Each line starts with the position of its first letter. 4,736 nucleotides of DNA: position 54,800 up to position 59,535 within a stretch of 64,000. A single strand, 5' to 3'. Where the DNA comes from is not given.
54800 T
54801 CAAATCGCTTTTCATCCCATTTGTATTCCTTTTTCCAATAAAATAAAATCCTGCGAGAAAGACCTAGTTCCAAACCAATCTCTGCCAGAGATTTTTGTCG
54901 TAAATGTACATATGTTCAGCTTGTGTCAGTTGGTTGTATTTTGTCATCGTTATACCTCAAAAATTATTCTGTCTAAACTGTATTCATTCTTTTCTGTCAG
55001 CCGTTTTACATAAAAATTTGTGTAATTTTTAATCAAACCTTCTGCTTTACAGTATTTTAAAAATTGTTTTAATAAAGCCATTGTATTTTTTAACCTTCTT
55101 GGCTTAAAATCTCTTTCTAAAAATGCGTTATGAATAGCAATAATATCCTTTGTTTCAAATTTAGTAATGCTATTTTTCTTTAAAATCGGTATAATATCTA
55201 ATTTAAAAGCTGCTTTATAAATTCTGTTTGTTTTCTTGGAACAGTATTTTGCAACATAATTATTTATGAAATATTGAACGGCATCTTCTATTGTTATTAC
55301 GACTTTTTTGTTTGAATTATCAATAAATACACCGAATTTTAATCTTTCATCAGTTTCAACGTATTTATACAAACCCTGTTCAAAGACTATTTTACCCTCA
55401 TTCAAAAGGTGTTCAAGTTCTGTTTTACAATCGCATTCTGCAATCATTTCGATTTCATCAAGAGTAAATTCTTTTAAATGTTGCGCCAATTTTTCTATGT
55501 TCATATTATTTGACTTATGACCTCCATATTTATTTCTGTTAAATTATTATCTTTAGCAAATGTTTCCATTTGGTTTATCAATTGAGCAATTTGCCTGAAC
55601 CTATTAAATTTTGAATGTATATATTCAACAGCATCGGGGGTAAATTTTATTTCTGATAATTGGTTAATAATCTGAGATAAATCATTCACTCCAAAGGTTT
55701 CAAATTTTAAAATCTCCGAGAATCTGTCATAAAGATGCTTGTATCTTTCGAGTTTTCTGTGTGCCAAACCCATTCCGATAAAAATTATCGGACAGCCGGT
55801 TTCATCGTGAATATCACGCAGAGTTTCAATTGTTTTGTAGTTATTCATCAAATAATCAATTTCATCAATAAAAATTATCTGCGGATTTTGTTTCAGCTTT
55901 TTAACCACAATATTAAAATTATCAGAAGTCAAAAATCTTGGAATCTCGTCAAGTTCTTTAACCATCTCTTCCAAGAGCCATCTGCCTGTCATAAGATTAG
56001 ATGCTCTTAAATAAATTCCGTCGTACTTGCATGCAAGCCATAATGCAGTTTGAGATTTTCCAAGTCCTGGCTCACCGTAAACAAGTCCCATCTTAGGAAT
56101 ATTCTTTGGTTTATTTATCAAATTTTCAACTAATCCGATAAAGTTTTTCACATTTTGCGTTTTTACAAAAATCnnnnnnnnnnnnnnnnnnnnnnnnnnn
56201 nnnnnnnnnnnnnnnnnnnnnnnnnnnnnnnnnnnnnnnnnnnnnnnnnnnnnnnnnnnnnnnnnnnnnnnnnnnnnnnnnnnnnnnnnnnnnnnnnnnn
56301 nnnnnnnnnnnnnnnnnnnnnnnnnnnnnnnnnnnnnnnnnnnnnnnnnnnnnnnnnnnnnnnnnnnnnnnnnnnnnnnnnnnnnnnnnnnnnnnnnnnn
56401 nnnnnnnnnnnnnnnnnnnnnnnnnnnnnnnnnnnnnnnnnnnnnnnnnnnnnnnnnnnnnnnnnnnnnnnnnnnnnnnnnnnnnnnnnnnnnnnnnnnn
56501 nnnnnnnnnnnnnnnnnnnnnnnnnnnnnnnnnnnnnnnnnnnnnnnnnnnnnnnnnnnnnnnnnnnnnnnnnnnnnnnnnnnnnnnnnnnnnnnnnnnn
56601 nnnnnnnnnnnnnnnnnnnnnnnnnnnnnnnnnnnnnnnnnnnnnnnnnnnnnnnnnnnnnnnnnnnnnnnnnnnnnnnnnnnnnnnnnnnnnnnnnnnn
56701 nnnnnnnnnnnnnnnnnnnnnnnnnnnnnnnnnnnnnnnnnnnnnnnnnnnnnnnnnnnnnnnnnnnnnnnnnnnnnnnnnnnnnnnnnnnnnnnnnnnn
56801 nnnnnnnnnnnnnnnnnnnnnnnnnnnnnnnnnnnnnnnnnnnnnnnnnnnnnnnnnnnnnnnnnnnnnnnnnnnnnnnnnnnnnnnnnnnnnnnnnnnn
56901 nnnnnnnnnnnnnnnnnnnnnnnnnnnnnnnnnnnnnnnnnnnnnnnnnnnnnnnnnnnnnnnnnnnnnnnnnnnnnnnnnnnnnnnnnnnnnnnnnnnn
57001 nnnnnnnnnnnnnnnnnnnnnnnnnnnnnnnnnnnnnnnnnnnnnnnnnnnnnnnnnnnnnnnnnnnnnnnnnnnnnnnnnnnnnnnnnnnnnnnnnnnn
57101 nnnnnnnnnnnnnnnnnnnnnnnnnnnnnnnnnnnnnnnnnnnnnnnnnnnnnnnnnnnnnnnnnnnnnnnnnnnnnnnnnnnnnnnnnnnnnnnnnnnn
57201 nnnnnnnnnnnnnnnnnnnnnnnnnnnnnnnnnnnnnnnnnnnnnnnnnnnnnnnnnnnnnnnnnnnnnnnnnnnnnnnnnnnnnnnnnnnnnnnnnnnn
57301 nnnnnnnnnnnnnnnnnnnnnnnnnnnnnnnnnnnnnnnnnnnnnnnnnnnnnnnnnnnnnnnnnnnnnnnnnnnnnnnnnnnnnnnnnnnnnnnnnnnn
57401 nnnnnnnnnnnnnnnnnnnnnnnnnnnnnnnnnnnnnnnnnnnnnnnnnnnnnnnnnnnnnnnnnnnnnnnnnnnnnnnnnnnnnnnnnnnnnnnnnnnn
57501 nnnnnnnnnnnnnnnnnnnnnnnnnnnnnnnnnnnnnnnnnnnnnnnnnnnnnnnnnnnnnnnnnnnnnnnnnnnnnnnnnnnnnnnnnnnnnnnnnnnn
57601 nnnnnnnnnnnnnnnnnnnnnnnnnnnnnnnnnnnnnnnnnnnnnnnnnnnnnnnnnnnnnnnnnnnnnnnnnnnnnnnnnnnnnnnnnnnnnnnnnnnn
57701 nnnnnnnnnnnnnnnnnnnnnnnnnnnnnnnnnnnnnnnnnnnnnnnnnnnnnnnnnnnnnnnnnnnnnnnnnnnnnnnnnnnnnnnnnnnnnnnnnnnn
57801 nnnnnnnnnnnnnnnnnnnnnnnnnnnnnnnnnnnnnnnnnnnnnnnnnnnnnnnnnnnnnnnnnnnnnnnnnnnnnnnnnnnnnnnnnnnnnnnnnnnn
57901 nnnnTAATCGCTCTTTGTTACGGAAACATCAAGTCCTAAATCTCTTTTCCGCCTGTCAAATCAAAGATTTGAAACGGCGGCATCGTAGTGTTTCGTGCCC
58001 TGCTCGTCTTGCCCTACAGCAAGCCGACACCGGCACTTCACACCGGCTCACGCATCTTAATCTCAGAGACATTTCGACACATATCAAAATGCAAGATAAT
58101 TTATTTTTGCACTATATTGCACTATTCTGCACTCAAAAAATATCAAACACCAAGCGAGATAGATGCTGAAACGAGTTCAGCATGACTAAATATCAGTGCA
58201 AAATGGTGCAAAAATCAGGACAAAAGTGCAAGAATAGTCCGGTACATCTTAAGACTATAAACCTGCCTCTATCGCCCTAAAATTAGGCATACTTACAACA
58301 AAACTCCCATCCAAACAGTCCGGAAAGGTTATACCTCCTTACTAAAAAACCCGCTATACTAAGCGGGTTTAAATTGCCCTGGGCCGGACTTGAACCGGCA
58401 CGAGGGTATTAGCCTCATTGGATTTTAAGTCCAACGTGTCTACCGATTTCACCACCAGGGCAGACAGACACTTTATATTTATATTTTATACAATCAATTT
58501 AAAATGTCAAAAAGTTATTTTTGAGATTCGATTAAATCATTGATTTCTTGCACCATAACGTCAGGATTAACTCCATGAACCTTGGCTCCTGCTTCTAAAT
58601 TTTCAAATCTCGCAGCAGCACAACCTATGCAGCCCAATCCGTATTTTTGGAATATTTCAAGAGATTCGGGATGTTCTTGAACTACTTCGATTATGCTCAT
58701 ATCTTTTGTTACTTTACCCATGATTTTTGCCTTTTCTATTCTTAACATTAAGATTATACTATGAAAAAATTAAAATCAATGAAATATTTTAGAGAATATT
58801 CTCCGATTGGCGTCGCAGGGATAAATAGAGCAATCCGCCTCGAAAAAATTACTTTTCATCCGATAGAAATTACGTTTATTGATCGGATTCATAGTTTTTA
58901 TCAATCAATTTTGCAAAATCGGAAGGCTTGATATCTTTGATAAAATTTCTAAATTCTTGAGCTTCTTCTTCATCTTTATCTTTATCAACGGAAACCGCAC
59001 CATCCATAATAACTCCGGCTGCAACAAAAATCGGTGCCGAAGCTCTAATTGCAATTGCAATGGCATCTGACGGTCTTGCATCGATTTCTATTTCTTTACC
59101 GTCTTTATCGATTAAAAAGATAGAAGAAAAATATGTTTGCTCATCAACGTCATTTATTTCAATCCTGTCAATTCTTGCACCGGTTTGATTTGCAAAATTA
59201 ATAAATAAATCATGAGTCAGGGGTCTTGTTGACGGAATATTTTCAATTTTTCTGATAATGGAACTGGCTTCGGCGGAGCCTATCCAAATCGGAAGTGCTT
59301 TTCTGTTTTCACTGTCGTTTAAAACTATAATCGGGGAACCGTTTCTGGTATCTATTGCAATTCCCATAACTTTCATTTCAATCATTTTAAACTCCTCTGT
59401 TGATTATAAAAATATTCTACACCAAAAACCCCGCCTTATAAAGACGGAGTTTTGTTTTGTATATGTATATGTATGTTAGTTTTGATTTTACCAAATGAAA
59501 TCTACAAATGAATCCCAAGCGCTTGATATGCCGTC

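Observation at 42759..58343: About 15.5 kb compositionally distinct island between the flavodiiron gene and tRNA-Leu, carrying a fermentative redox module plus transposition genes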

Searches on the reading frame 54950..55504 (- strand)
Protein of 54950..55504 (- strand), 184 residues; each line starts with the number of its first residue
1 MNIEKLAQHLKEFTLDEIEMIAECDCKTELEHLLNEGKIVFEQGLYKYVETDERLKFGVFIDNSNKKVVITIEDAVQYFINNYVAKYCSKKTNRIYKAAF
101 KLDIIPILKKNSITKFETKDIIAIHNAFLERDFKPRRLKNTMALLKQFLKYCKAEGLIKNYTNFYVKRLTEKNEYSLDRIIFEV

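Call 6: search_protein_families(library=pfam, proteins=[window:54950-55504:-])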
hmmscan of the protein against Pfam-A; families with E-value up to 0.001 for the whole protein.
window:54950-55504:- (184 aa): 1 family
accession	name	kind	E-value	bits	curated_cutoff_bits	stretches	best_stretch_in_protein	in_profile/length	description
PF14659.12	Phage_int_SAM_3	-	0.00023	21.8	22.6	1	71-127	1-56/58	Phage integrase, N-terminal SAM-like domain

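Call 20: search_protein_families(library=ncbifam, max_evalue=0.01, proteins=[window:54950-55504:-])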
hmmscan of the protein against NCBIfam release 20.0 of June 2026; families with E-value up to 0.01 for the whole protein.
window:54950-55504:- (184 aa): 1 family
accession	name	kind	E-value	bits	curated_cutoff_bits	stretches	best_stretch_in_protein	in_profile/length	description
TIGR03671.1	cca_archaeal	equivalog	4.7e-06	25.6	281.3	1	64-153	76-164/410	CCA tRNA nucleotidyltransferase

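Call 21: search_protein_families(library=phrogs, max_evalue=0.01, proteins=[window:54950-55504:-])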
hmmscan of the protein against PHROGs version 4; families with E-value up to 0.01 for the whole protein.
window:54950-55504:- (184 aa): 1 family
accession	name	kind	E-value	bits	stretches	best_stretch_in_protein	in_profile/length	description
phrog_1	-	integration and excision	7.2e-12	46.3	1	65-168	159-258/611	integrase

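Call 37: search_solved_structures(query=window:54950-55504:-, max_evalue=1)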
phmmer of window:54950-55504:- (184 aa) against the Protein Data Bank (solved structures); distinct sequences matched with E-value up to 1: 3.
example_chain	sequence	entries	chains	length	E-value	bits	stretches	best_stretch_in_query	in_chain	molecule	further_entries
2kkp_A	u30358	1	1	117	0.00023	24.4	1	70-159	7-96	Phage integrase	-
2n4i_A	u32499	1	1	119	0.34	14.1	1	26-75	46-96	Selection and upkeep of intraepithelial T-cells protein 1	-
5b46_B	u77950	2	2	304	1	12.6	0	36-95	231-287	2-oxoacid--ferredoxin oxidoreductase beta subunit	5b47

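Call 61: find_homologous_proteins(query=window:54950-55504:-, max_evalue=0.00001)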
Query window:54950-55504:- (184 aa): 838 proteins with E <= 0.00001 among 890 candidates; the best 120 are listed.
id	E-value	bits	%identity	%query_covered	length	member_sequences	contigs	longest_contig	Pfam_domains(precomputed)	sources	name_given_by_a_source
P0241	1.5e-108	378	96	100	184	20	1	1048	-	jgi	jgi:hypothetical protein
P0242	1.5e-108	378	96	100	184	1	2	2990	-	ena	-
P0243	7.2e-107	373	95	100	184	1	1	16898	-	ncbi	-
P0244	1.4e-106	372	94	100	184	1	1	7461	-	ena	-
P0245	8.3e-105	366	93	100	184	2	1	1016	-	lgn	-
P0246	1.8e-103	362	91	100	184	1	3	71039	-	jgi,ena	-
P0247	1.4e-102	359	91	100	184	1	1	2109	-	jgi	-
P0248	4.7e-102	357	90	100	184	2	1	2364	-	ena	-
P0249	6.5e-96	337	95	90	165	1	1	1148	-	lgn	-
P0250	2.2e-94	332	82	100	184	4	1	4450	-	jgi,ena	-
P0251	3.7e-92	325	83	100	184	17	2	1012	-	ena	-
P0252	7.1e-90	317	80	100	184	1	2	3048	-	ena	-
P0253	4.0e-88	312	78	99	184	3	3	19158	-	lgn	-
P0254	2.4e-84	299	78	100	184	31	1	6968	-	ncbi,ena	-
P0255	5.9e-83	295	77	99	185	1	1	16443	-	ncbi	-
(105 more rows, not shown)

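Call 64: search_solved_structures(query=A2, max_evalue=1)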
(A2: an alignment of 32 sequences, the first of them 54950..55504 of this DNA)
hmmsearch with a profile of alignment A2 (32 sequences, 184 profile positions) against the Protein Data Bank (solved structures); distinct sequences matched with E-value up to 1: 5.
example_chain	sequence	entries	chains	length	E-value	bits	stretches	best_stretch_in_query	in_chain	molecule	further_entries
2kkp_A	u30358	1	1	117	8.2e-10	42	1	68-158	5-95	Phage integrase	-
7xva_A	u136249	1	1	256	0.053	16.6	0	95-156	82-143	Nuclear receptor subfamily 2 group C member 2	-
3p0u_A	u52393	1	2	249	0.054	16.6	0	95-156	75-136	Nuclear receptor subfamily 2 group C member 2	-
13bv_B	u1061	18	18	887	0.36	13.9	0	30-85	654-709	Phosphatidylinositol 3-kinase catalytic subunit type 3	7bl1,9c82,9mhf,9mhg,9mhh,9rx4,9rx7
1fvp_A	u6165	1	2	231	0.49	13.4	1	43-158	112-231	FLAVOPROTEIN 390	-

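Call 68: predict_structure(alignment_id=A2)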
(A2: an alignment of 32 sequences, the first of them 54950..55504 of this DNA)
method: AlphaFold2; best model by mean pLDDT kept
length: 184 residues; sequences in the alignment: 32
mean_pLDDT: 82.6   pTM: 0.61
mean pLDDT of the five models: 82.6, 80.9, 79.0, 75.5, 74.7
residues with pLDDT >= 90: 66; 70-90: 95; 50-70: 7; < 50: 16
segments of 3 or more residues with pLDDT < 50: 52-67
pLDDT, mean of each block of 10 residues (from residue 1): 81 83 84 87 82 39 45 89 89 93 88 83 93 93 93 86 89 89 81
secondary structure, 60 per line:
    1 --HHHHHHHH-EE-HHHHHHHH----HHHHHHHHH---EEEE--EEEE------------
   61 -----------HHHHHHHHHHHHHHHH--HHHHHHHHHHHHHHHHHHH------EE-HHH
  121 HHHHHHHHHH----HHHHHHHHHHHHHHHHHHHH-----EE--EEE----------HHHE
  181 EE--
elements in order: H3-10 H15-22 H27-35 E39-42 E45-48 H72-87 H90-108 H118-130 H135-154 E164-166 E180-182

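Call 71: fold_search(model_id=the predicted structure, library=pdb)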
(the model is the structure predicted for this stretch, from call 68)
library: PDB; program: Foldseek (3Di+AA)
matches with E <= 10: 303; with E <= 0.001: 0
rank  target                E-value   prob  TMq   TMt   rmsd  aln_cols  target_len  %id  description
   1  3nrw                  7.0e-02  1.00  0.45  0.77   1.6        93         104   11  Crystal Structure of the N-terminal domain of Phage integrase/site-specific recombinase (tnp) from Haloarcula marismortu (released 2010-08-25)
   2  1p7d_A                1.8e-01  0.90  0.38  0.26   7.4       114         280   18  Crystal structure of the Lambda Integrase (residues 75-356) bound to DNA (released 2003-08-12)
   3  7clu_B                2.0e-01  0.15  0.21  0.14  17.9       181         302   12  PigF with SAH (released 2021-07-28)
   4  2kj5_MODEL_1_A        2.4e-01  0.97  0.40  0.60   2.3        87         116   21  Solution NMR structure of a domain from a putative phage integrase protein Nmul_A0064 from Nitrosospira multif (released 2009-06-02)
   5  2kj8_MODEL_1_A        2.9e-01  0.90  0.35  0.51   3.5        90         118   14  NMR structure of fragment 87-196 from the putative phage integrase IntS of E. coli: Northeast Structural Genom (released 2009-07-07)
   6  9qo0_C                3.1e-01  0.47  0.25  0.13  16.2       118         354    9  Pre-activated 9-subunit COP9 signalosome and neddylated SCF (Skp1-Skp2-Cks1) complex structure (released 2026-02-18)
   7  7bzh_MODEL_1_A        3.3e-01  1.00  0.26  0.75   1.2        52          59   15  Solution structure of a DNA binding protein from Sulfolobus islandicus (released 2021-04-28)
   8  5f7p_A                3.3e-01  0.97  0.22  0.12   2.2        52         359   27  Rok Repressor Lmo0178 from Listeria monocytogenes (released 2016-09-07)
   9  9qo1_C                3.3e-01  0.47  0.25  0.14  15.9       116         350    9  Activated 9-subunit COP9 signalosome and neddylated SCF (SKP1-SKP2-CKS1) complex structure (released 2026-02-11)
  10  3mcz_A                4.4e-01  0.13  0.24  0.13  16.6       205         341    9  The Structure of an O-methyltransferase family protein from Burkholderia thailandensis. (released 2010-05-26)
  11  5x12                  4.9e-01  0.18  0.24  0.25  15.2       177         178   12  Crystal structure of Bacillus subtilis PadR (released 2017-11-22)
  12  7kym_B                5.2e-01  0.51  0.29  0.35   9.5       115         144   13  Crystal structure of the MarR family transcriptional regulator from Bradyrhizobium japonicum (released 2021-12-15)
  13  6nxk_C                5.6e-01  0.93  0.22  0.50   2.9        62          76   18  Ubiquitin binding variants (released 2020-01-15)
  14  2pex_A                5.9e-01  0.54  0.27  0.35   7.7       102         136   17  Structure of reduced C22S OhrR from Xanthamonas Campestris (released 2007-12-11)
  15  5f7q_L                6.3e-01  0.92  0.23  0.11   4.0        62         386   21  ROK repressor Lmo0178 from Listeria monocytogenes bound to operator (released 2016-09-07)
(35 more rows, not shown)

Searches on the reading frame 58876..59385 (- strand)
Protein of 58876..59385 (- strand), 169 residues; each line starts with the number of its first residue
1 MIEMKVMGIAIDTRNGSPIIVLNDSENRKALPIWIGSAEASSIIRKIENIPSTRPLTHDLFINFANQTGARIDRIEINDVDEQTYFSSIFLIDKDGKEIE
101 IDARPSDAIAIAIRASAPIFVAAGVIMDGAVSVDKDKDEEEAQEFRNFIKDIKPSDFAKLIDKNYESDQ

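Call 7: search_protein_families(library=pfam, proteins=[window:58876-59385:-])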
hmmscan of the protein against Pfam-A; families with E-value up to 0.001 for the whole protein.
window:58876-59385:- (169 aa): 1 family
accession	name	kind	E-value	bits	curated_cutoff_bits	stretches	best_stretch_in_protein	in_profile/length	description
PF02577.19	BFN_dom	-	5.9e-37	126.4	27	1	20-132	1-110/112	Bifunctional nuclease domain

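Call 16: find_encoding_contigs(protein=window:58876-59385:-, flank=10000, max_places=10)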
Protein window:58876-59385:- (169 aa): 4 contigs read that carry it; 2 places shown.
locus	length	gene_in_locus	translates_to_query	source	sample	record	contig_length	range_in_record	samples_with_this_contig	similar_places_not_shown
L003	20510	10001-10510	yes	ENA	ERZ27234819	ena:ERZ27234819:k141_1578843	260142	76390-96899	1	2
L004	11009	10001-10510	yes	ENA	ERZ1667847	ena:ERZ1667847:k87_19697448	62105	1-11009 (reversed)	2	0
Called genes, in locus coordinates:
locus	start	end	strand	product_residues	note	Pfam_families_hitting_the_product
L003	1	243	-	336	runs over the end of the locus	PF04230:PS_pyruv_trans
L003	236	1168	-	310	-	PF00294:PfkB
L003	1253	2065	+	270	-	PF00106:adh_short, PF13561:adh_short_C2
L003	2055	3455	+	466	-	PF02310:B12-binding, PF04055:Radical_SAM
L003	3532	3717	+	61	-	PF13370:Fer4_13 (weak)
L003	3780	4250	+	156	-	-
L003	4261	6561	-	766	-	PF01368:DHH, PF02272:DHHA1, PF17768:RecJ_OB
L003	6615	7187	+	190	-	PF01121:CoaE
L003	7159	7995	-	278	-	PF00491:Arginase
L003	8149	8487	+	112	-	-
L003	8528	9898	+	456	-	-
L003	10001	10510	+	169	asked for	PF02577:BFN_dom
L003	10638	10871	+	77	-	PF08984:DUF1858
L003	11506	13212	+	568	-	PF09299:Mu-transpos_C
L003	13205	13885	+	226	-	PF05621:TniB (faint), PF13401:AAA_22, PF00004:AAA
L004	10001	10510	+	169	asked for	PF02577:BFN_dom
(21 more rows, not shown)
